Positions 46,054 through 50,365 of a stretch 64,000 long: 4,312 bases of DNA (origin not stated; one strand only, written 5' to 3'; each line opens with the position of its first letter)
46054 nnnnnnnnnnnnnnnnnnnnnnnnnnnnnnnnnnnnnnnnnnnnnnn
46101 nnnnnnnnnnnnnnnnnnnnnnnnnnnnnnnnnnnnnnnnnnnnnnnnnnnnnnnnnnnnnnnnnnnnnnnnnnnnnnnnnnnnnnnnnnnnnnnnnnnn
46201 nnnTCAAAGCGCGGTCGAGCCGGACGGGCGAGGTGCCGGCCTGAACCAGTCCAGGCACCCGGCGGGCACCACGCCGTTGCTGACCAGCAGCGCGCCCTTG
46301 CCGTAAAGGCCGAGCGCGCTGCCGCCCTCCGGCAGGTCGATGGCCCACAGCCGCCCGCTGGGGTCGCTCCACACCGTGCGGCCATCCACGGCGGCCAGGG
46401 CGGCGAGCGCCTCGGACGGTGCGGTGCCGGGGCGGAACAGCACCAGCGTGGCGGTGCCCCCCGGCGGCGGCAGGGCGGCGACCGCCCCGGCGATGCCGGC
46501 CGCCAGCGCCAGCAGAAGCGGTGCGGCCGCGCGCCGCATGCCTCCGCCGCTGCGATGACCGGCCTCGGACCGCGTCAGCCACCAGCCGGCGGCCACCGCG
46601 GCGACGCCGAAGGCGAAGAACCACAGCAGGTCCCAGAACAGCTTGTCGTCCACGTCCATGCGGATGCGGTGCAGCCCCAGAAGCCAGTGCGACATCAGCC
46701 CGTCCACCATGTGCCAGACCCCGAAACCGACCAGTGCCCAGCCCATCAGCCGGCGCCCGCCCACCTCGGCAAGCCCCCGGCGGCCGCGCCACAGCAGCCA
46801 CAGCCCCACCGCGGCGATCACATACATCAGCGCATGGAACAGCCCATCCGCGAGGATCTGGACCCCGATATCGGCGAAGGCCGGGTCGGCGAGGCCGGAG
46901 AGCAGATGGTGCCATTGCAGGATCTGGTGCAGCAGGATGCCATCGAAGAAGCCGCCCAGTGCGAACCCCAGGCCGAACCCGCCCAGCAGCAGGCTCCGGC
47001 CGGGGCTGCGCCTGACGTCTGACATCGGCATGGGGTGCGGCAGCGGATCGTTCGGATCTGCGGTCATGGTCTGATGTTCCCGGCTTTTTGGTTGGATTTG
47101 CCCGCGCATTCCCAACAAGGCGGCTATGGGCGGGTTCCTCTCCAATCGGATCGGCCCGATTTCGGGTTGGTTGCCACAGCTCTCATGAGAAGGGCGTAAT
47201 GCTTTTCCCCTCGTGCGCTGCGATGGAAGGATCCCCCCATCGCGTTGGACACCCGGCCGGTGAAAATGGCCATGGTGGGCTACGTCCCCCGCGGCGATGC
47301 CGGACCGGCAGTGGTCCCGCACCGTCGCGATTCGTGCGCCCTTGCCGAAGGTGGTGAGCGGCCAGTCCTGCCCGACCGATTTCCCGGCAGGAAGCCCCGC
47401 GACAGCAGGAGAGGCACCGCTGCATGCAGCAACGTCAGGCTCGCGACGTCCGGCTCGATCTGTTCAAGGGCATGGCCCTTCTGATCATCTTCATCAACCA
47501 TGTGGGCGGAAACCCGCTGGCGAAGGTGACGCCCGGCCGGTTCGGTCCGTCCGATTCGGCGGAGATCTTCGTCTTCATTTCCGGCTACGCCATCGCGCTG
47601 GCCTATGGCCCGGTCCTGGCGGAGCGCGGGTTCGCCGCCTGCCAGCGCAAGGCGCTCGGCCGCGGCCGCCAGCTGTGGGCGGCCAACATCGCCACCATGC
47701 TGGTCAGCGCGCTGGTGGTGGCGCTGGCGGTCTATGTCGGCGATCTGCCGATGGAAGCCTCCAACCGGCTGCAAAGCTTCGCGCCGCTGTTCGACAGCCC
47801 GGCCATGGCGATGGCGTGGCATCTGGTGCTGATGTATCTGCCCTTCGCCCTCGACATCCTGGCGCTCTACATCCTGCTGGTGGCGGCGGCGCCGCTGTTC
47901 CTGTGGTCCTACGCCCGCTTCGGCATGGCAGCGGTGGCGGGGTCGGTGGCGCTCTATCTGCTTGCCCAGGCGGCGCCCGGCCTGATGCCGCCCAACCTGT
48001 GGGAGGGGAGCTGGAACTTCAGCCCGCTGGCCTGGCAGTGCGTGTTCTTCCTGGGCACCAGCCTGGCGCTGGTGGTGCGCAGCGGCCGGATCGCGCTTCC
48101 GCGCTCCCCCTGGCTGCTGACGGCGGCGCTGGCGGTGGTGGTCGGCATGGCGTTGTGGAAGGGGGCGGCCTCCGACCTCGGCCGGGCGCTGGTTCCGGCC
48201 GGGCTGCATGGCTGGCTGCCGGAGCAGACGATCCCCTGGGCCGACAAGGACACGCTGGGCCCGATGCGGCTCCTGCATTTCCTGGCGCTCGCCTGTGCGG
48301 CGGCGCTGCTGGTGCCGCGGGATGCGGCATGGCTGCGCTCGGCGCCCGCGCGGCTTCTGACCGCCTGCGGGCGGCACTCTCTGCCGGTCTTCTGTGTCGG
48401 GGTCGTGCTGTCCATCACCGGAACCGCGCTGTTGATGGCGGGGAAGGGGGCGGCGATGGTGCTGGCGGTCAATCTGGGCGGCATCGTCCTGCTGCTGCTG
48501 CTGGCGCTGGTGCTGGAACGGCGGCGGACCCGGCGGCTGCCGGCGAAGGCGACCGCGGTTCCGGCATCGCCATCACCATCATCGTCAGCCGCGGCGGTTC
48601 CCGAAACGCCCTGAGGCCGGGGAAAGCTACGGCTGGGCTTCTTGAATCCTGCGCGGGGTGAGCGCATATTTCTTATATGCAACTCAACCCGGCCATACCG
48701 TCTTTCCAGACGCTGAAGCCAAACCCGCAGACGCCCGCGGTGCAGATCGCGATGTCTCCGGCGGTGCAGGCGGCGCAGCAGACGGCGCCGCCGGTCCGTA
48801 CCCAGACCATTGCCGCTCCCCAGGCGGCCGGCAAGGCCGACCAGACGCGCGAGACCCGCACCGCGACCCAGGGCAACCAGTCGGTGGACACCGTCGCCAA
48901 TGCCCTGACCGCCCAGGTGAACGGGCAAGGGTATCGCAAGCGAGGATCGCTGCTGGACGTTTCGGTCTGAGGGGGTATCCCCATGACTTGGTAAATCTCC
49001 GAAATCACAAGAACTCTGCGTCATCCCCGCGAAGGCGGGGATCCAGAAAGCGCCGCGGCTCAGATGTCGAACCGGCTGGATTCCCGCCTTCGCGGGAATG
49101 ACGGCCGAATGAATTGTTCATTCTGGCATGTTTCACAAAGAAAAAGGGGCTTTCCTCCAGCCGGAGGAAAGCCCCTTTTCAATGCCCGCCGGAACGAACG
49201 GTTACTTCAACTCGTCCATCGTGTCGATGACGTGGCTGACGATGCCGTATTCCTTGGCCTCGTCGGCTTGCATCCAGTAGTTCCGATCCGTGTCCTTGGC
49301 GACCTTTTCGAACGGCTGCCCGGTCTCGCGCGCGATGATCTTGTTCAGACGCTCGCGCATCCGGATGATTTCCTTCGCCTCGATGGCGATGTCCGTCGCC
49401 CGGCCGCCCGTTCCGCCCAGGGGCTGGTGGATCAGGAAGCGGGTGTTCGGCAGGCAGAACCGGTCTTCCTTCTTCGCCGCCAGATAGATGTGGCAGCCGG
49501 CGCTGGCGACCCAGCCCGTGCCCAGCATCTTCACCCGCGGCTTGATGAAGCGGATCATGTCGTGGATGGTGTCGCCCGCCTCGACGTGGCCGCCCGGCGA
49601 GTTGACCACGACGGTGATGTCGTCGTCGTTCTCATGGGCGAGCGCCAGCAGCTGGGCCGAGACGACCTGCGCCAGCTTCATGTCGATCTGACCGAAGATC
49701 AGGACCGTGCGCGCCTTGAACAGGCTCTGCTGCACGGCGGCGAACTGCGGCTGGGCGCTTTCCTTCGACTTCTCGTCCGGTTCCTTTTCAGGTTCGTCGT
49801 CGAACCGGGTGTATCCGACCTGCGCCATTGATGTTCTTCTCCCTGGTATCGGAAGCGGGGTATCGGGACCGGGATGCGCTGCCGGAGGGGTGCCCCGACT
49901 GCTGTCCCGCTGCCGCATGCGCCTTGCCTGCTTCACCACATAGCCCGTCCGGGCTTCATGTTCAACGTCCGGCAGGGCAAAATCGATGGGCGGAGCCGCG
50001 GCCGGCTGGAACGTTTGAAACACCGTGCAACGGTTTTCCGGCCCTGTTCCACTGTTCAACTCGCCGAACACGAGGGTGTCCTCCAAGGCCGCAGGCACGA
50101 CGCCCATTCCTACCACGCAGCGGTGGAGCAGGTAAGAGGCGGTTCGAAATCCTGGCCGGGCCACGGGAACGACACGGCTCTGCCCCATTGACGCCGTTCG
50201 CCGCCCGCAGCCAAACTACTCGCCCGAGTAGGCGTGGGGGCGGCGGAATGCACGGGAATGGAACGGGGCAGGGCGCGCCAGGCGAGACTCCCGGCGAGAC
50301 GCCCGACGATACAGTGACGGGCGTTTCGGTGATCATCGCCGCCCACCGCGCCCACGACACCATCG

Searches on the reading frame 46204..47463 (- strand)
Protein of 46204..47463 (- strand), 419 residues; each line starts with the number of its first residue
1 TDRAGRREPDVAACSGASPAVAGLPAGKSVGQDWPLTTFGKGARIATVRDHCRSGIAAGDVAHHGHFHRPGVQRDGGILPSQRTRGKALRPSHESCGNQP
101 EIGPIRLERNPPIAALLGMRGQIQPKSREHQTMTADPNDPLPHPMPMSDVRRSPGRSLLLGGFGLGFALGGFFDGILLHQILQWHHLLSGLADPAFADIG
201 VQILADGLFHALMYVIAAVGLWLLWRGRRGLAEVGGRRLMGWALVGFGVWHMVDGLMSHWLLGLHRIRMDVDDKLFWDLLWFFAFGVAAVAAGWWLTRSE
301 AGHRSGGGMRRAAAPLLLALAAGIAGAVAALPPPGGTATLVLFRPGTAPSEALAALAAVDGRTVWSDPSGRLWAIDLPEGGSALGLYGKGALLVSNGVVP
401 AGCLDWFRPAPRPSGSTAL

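Call 54: search_protein_families(library=pfam, proteins=[window:46204-47463:-], max_evalue=0.0001)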
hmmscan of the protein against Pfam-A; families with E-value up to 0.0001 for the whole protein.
window:46204-47463:- (419 aa): 1 family
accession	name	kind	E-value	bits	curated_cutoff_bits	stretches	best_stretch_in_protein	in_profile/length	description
PF10002.14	DUF2243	-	4.6e-40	137.4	25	1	162-299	2-139/140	Predicted membrane protein (DUF2243)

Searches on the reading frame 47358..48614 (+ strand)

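Call 54: search_protein_families(library=pfam, proteins=[window:47358-48614:+], max_evalue=0.0001)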
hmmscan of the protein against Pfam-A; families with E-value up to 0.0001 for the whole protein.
window:47358-48614:+ (418 aa): 1 family
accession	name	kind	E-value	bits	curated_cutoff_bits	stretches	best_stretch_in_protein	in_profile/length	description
PF10129.15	OpgC_C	-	5.3e-88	295.8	21.4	1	29-390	1-357/358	OpgC protein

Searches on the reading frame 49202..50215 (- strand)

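Call 56: search_protein_families(library=pfam, proteins=[window:49202-50215:-], max_evalue=0.0001)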
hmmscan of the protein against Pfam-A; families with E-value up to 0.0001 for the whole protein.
window:49202-50215:- (337 aa): 1 family
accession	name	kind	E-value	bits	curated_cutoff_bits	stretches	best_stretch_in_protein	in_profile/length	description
PF00574.28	CLP_protease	-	5.5e-65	219.1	20.2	1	157-332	5-181/182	Clp protease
